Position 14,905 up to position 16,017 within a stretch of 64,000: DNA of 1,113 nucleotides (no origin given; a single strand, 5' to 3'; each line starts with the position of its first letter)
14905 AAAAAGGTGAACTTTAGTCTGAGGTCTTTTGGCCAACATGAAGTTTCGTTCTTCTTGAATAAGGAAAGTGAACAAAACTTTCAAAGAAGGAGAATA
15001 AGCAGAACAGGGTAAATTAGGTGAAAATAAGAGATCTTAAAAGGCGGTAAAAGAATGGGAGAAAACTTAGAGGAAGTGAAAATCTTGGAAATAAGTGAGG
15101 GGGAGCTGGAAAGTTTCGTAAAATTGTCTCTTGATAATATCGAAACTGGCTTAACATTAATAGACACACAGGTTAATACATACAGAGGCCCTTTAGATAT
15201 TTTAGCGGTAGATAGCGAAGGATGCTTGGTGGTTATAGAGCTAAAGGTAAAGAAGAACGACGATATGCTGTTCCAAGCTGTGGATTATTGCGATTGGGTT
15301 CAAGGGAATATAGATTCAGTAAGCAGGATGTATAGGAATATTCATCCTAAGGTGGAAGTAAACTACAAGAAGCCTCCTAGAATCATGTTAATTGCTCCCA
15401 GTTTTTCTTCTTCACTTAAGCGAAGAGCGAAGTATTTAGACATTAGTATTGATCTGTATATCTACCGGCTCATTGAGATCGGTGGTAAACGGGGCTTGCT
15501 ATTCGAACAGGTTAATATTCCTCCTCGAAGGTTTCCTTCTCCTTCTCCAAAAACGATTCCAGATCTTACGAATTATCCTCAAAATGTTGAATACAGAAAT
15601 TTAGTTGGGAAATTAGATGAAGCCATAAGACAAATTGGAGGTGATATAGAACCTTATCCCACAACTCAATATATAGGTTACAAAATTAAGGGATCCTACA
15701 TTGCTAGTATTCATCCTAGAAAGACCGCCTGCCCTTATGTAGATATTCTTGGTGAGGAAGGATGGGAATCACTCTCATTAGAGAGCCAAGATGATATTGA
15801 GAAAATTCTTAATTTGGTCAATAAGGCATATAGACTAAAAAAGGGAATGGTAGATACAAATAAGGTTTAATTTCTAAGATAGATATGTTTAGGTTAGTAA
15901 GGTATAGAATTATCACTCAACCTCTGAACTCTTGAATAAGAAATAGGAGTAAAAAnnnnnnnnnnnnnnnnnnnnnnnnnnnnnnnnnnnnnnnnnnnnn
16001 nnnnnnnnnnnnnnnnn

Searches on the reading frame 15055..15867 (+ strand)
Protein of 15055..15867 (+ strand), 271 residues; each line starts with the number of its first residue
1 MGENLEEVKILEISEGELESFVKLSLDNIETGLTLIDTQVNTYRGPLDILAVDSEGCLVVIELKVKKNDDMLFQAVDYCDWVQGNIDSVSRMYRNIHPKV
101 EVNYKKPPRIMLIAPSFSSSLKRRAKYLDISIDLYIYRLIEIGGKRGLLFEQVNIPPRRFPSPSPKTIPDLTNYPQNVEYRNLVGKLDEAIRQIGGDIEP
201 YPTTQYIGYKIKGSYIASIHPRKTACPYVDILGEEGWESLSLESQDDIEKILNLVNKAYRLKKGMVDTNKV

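Call 3: search_protein_families(library=pfam, proteins=[window:15055-15867:+], max_evalue=0.1)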
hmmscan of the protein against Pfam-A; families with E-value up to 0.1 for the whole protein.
window:15055-15867:+ (271 aa): 3 families
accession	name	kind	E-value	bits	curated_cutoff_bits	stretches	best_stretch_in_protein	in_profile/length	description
PF01939.22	NucS_C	-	4.4e-07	30.4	24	1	15-69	2-56/124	Endonuclease NucS C-terminal domain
PF18899.5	DUF5655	-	0.00047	20.6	24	1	179-225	11-56/109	Domain of unknown function (DUF5655)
PF02021.23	UPF0102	-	0.022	15.5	23.6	1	30-71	11-47/80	Uncharacterised protein family UPF0102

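Call 4: search_protein_families(library=padloc, proteins=[window:15055-15867:+], max_evalue=0.1)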
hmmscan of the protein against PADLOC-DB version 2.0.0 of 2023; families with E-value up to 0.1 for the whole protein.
window:15055-15867:+ (271 aa): 11 families
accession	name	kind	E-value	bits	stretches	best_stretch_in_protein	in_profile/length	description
PDLC04946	PDC-S18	-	3.6e-15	53.8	1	42-221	71-260/365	-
PDLC04916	PDC-S11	-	5e-14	50.1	1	14-101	24-114/358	-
PDLC04945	PDC-S18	-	1.2e-12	45.8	2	14-137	21-147/302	-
PDLC04944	PDC-S18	-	1.8e-12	45.2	1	14-212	22-233/307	-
PDLC04915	PDC-S11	-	1.7e-09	35.4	1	15-97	27-114/379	-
PDLC04913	PDC-S11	-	2.3e-06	24.9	1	47-82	62-98/375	-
PDLC04909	PDC-S11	-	5.8e-05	20.8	1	21-82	33-98/347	-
PDLC04910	PDC-S11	-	8.6e-05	19.9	1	47-82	61-97/359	-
PDLC04824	PDC-S02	-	0.0019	15.4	1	35-86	211-264/308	-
PDLC04799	PDC-S02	-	0.0025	15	1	34-91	210-269/308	-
PDLC04321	PDC-M02B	-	0.013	12.7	0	207-247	158-193/383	-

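Call 5: search_protein_families(library=ncbifam, proteins=[window:15055-15867:+], max_evalue=0.1)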
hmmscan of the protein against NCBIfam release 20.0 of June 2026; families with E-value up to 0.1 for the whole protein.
window:15055-15867:+ (271 aa): 4 families
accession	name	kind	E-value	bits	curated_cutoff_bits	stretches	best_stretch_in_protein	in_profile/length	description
NF003270.0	PRK04247.1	equivalog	1.8e-08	33.7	216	1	11-74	126-190/250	endonuclease NucS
NF002876.0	PRK03298.1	equivalog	1.2e-05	24.8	252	1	15-83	105-173/224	endonuclease NucS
TIGR01784.1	T_den_put_tspse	subfamily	0.00079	19.3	52.1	1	43-99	51-107/273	Rpn family recombination-promoting nuclease/putative transposase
NF009154.0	PRK12497.3-3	equivalog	0.022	14.8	109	1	29-70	25-65/123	YraN family protein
